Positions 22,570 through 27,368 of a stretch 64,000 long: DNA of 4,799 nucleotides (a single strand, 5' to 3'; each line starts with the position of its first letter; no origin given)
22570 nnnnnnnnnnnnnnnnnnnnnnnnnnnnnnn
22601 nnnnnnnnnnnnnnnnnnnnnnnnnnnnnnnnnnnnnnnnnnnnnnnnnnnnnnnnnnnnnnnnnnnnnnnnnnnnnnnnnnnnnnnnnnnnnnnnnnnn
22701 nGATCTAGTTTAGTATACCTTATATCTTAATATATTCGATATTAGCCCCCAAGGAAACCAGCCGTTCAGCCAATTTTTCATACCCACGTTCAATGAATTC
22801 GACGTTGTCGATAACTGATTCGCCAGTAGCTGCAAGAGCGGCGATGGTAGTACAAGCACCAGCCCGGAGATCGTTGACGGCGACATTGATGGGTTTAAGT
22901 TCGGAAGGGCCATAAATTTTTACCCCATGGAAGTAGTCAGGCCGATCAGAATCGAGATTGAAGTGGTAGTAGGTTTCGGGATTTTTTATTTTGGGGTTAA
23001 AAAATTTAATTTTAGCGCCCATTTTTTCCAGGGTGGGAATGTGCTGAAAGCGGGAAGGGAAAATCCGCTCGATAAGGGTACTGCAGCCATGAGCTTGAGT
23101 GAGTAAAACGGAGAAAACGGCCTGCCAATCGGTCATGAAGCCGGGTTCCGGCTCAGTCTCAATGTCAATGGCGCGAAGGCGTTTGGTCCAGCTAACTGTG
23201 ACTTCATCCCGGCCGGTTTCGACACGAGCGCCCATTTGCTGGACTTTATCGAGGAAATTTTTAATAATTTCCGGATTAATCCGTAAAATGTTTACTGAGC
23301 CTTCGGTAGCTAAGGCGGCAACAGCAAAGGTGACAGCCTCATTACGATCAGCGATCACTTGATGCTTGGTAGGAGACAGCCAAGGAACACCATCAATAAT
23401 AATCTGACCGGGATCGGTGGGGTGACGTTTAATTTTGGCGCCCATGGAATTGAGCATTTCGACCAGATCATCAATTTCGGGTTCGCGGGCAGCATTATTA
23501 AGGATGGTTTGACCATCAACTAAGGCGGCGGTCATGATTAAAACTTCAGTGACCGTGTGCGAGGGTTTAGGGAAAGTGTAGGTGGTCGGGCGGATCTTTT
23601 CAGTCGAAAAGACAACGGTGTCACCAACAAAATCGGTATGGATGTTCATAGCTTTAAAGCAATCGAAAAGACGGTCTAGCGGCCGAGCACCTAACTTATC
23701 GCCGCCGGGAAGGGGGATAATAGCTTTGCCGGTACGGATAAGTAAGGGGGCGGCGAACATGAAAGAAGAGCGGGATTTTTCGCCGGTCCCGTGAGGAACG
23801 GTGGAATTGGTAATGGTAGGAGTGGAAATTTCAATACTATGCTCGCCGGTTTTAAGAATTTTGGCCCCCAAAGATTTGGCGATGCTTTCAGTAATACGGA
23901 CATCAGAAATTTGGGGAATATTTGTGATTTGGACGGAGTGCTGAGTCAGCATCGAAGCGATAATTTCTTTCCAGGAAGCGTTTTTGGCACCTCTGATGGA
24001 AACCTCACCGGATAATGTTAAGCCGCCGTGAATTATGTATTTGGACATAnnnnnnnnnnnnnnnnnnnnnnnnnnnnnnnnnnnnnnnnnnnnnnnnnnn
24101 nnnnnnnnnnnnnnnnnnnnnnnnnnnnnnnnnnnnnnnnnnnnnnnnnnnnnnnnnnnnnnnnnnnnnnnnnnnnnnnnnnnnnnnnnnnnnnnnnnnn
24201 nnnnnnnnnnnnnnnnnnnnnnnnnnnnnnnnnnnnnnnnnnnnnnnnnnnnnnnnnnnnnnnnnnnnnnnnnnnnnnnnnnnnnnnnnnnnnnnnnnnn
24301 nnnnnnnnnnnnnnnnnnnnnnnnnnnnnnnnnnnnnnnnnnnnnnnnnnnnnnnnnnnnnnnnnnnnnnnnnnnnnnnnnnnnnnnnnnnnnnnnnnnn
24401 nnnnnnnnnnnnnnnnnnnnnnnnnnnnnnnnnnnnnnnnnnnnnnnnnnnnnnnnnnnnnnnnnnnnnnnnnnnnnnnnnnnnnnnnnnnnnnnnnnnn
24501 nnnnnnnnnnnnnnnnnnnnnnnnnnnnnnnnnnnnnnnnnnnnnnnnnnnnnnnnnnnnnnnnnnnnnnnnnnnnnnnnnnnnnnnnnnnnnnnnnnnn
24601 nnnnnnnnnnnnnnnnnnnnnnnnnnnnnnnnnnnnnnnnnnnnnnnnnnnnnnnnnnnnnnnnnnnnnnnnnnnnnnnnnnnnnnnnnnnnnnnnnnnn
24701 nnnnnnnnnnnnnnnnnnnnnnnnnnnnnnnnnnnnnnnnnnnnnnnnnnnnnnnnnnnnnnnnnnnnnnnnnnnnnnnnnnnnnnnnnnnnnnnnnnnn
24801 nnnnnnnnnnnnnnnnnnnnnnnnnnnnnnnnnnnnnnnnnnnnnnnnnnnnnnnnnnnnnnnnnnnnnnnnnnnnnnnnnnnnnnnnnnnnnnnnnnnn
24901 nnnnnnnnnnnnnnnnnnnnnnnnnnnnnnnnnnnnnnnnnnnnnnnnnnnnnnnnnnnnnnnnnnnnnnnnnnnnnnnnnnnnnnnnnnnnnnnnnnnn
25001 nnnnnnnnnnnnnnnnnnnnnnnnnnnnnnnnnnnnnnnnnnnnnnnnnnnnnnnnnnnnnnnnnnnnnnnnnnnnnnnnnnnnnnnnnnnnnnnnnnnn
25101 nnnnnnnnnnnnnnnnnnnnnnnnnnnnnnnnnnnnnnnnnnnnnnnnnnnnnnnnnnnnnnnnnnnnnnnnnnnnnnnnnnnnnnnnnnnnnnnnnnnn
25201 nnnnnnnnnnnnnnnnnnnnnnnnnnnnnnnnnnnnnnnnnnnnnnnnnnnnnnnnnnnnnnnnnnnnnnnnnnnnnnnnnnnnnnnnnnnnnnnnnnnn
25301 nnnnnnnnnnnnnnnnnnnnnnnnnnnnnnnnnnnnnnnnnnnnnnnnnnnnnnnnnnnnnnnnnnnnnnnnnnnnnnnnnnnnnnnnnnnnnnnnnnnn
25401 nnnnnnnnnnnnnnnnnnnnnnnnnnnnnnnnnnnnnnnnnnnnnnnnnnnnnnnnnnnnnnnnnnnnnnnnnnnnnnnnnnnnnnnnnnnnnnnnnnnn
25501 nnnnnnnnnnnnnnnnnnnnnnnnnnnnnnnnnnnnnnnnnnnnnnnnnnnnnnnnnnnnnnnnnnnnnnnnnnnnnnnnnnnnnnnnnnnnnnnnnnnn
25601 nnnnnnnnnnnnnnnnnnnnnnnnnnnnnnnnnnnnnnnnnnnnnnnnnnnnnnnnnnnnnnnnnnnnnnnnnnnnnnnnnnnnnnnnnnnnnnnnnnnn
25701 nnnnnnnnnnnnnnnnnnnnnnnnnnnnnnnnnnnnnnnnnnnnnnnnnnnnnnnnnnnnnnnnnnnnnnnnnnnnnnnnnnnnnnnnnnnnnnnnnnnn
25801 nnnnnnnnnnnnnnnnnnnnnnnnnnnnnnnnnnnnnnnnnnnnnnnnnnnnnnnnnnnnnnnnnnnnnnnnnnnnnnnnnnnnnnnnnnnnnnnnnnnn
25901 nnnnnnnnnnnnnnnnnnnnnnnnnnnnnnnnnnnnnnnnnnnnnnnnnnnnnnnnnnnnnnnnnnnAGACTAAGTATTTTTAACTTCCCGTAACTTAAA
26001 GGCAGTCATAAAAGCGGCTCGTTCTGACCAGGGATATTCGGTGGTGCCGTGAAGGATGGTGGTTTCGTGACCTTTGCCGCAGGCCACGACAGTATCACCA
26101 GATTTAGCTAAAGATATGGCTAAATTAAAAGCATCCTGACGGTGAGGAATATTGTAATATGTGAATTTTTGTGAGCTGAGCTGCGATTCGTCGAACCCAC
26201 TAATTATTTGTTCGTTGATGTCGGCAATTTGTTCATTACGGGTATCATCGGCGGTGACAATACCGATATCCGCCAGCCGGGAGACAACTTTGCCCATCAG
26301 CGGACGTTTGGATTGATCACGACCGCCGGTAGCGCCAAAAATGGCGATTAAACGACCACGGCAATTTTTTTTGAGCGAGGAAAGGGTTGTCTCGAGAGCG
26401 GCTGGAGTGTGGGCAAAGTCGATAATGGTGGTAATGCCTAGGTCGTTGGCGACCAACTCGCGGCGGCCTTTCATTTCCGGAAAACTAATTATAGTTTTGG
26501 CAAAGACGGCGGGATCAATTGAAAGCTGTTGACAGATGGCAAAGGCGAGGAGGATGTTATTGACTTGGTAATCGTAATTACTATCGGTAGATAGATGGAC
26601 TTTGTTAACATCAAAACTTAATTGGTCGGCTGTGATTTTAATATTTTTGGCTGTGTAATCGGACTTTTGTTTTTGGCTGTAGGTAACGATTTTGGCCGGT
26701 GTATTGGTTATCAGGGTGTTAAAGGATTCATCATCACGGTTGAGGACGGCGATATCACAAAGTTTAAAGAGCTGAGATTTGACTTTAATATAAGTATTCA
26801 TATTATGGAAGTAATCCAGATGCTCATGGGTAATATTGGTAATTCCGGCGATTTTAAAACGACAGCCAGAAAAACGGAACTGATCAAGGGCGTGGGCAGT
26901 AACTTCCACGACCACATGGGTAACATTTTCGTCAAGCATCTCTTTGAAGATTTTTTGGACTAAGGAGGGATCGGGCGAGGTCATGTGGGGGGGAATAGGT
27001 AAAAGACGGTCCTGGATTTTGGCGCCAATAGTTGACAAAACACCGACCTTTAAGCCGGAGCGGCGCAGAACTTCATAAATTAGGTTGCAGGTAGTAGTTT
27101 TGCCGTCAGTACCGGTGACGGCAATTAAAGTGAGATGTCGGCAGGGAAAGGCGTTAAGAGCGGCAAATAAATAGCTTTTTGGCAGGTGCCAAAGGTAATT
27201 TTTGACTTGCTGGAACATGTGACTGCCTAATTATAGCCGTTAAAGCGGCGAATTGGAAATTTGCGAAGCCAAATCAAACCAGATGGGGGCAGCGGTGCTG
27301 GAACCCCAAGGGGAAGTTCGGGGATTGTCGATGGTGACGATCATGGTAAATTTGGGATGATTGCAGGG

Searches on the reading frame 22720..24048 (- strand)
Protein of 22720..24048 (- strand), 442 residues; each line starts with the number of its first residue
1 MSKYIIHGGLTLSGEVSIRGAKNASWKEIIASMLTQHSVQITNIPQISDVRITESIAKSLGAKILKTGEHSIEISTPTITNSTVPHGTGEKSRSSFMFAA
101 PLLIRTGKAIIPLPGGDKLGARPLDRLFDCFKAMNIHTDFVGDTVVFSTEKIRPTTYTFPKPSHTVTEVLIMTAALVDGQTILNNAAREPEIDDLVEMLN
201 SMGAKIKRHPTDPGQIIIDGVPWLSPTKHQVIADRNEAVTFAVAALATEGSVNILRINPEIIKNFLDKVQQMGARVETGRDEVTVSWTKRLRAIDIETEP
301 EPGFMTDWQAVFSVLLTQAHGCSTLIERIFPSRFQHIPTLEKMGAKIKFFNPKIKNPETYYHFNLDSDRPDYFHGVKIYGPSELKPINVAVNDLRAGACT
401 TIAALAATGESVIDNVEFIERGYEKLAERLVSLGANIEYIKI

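Call 55: search_protein_families(library=pfam, proteins=[window:22720-24048:-], max_evalue=0.0001)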
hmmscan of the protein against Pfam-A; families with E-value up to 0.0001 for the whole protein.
window:22720-24048:- (442 aa): 1 family
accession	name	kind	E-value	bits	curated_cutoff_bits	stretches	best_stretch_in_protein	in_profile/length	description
PF00275.25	EPSP_synthase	-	2.5e-75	254.2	22.8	1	9-430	4-417/417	EPSP synthase (3-phosphoshikimate 1-carboxyvinyltransferase)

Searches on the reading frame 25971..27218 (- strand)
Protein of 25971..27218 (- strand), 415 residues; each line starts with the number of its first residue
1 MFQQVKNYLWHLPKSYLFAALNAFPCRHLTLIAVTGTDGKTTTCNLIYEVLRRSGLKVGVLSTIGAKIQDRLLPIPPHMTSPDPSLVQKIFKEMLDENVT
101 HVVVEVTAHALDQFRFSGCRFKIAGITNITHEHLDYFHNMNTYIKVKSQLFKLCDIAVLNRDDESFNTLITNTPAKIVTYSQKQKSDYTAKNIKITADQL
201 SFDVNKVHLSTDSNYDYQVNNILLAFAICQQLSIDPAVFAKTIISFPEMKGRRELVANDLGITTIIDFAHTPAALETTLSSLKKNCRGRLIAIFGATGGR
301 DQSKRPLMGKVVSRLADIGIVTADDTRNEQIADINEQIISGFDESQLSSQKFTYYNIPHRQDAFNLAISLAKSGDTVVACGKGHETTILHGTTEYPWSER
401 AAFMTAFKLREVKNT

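Call 55: search_protein_families(library=pfam, proteins=[window:25971-27218:-], max_evalue=0.0001)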
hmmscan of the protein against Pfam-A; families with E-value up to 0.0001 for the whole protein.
window:25971-27218:- (415 aa): 2 families
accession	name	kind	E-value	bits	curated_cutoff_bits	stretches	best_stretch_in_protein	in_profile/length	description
PF08245.18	Mur_ligase_M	-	1.7e-44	152.6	24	1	34-228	1-199/200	Mur ligase middle domain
PF02875.26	Mur_ligase_C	-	8.1e-26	91.8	28.4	1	251-383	1-127/127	Mur ligase, glutamate ligase domain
